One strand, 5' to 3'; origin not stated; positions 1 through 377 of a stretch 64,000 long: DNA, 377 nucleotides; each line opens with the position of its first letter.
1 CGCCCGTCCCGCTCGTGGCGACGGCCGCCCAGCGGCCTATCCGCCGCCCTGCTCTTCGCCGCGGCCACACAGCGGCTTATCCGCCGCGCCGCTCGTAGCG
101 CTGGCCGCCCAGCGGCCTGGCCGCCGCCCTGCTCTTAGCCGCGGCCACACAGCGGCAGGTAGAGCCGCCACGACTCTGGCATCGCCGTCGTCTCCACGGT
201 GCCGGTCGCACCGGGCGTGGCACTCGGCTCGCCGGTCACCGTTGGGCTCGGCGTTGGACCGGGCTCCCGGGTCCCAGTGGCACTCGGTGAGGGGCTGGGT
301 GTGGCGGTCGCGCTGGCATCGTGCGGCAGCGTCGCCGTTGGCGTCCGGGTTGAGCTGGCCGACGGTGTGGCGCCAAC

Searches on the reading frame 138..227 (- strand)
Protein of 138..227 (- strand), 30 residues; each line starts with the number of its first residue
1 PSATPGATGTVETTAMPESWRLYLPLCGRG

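Call 10: search_protein_families(library=ncbifam, proteins=[window:138-227:-], max_evalue=10)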
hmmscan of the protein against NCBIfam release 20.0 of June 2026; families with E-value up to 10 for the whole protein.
seq(30 aa): 1 family
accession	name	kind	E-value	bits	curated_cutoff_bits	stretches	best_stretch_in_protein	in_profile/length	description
NF050076.1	sort_motif_YLP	domain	0.096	12.6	15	1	19-26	1-8/11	YLP-box putative sorting motif-containing protein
